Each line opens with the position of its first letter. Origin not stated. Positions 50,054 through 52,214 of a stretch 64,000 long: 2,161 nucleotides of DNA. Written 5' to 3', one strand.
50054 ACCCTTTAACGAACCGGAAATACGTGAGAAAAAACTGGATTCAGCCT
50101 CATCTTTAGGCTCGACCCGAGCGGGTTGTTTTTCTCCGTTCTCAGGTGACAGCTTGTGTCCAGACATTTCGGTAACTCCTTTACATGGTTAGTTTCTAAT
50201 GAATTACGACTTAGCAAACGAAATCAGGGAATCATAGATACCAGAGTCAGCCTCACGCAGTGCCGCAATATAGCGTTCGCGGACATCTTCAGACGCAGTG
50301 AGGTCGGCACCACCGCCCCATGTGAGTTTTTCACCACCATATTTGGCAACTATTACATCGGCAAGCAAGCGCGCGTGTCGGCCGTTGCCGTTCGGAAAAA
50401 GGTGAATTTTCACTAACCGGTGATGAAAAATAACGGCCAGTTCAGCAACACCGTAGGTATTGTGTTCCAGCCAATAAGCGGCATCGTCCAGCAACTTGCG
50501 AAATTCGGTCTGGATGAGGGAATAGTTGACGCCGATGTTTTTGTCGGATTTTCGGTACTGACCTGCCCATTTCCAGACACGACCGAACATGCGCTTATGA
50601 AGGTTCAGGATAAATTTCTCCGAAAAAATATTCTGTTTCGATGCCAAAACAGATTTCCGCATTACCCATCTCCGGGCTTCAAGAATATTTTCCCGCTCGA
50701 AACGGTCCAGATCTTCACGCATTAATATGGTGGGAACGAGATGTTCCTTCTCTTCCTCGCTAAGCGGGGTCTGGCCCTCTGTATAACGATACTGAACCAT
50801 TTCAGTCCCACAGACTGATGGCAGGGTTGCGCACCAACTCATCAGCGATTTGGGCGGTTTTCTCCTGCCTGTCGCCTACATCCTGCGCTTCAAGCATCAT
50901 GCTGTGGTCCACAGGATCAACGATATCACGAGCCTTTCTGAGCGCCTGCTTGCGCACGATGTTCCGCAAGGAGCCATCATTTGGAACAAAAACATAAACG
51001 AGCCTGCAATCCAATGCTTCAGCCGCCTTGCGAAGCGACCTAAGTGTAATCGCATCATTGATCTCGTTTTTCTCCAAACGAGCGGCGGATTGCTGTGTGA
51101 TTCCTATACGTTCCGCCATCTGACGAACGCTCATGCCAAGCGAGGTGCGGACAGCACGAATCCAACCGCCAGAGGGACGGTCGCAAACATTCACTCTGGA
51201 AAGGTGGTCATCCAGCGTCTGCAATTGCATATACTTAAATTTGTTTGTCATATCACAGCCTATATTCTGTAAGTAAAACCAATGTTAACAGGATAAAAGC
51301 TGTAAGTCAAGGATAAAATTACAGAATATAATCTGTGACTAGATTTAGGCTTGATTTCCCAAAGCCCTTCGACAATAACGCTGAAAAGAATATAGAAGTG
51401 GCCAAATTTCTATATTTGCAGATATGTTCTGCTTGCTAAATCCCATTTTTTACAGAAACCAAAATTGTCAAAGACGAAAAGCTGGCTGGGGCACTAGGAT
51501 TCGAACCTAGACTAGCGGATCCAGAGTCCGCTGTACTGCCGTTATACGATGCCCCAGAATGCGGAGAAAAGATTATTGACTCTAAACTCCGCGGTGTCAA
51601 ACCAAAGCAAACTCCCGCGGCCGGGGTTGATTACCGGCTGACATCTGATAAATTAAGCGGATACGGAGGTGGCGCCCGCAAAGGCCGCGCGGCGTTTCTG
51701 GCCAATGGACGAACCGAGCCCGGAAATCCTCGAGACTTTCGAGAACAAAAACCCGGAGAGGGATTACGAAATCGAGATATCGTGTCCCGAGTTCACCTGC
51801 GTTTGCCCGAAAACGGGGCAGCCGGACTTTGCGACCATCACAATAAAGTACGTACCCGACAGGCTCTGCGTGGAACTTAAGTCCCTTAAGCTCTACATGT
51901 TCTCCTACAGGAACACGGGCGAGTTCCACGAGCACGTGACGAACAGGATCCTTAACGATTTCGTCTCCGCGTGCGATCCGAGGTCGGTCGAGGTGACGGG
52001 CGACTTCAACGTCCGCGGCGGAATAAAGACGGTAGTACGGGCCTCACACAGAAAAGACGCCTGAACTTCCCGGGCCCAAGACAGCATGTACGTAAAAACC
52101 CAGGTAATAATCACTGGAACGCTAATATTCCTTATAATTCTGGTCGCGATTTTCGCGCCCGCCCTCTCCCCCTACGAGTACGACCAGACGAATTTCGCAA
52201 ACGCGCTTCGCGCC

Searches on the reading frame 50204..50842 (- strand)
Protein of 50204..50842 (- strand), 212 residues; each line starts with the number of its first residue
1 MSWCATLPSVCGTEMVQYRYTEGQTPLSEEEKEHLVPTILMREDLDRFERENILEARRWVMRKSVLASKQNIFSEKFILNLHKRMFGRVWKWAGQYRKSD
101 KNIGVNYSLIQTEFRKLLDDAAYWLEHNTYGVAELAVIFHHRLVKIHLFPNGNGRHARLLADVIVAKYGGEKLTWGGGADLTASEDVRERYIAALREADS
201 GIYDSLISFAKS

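Call 6: search_protein_families(library=pfam, proteins=[window:50204-50842:-], max_evalue=0.01)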
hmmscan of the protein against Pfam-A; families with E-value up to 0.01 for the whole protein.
window:50204-50842:- (212 aa): 1 family
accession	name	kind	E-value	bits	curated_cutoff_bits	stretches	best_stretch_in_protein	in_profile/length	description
PF02661.23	Fic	-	7.6e-14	52.8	24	1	73-164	2-92/93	Fic/DOC family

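Call 7: search_protein_families(library=padloc, proteins=[window:50204-50842:-], max_evalue=0.01)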
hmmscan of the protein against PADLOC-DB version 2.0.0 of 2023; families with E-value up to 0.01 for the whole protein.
window:50204-50842:- (212 aa): 9 families
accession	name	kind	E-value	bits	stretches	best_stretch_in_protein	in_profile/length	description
PDLC04839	PDC-S04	-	1.4e-21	75.1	1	15-208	1-196/205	-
PDLC04838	PDC-S04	-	2.3e-13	48.4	1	40-176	34-172/209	-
PDLC03963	SoFic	-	7.1e-11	40.1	1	50-164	94-211/361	-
PDLC04840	PDC-S04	-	4.6e-08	31.1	1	66-200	68-201/227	-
PDLC04836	PDC-S04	-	3.9e-07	27.5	1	27-160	41-182/244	-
PDLC04837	PDC-S04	-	5.2e-06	23.9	1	65-160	77-178/234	-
PDLC05078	PDC-S72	-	0.00024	18.3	1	48-155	74-195/377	-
PDLC04841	PDC-S04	-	0.00037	18.2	1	62-175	129-238/292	-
PDLC04842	PDC-S04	-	0.0025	15.5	1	69-175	38-140/202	-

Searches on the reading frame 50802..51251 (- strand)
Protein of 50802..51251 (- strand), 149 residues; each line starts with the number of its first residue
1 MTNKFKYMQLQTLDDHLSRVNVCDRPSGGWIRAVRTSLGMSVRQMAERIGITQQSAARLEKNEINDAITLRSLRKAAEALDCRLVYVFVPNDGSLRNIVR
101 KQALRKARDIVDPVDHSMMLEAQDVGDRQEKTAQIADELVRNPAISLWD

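Call 6: search_protein_families(library=pfam, proteins=[window:50802-51251:-], max_evalue=0.01)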
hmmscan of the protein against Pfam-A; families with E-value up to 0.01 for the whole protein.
window:50802-51251:- (149 aa): 6 families
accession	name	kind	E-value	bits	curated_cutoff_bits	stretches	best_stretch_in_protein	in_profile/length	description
PF01381.28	HTH_3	-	1.4e-10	41.5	23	1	31-86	1-54/55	Helix-turn-helix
PF13443.12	HTH_26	-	1.1e-06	29.2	22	1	39-84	10-54/63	Cro/C1-type HTH DNA-binding domain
PF12844.13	HTH_19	-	0.00064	20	30.2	1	31-81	4-52/64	Helix-turn-helix domain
PF13560.12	HTH_31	-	0.0034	18.1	27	0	31-79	6-53/64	Helix-turn-helix domain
PF13413.12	HTH_25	-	0.0048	17.1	24.6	0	31-65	2-36/62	Helix-turn-helix domain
PF13744.12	HTH_37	-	0.0092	16.2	27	0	31-84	23-75/80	Helix-turn-helix domain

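Call 7: search_protein_families(library=padloc, proteins=[window:50802-51251:-], max_evalue=0.01)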
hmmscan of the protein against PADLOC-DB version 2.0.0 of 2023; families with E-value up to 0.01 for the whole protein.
window:50802-51251:- (149 aa): 4 families
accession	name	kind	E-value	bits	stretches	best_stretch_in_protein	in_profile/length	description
PDLC02926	HTH_VI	-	1.2e-06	26.7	1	31-87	6-60/92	-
PDLC03947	RmrA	-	0.00037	17.4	1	30-91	15-74/383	-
PDLC04142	capH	-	0.00041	19.4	1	29-109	9-82/103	capH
PDLC03949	RmrA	-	0.0049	13.8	1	33-91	9-65/363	-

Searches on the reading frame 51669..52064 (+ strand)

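Call 6: search_protein_families(library=pfam, proteins=[window:51669-52064:+], max_evalue=0.01)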
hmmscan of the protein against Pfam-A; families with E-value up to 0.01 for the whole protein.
window:51669-52064:+ (131 aa): 2 families
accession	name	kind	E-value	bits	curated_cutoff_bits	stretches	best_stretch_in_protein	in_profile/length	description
PF14489.11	QueF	-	5.6e-35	119.9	27.3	1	52-129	1-78/81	QueF-like protein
PF14819.11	QueF_N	-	0.0035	18.1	25.6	1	49-109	48-109/111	Nitrile reductase, 7-cyano-7-deazaguanine-reductase N-term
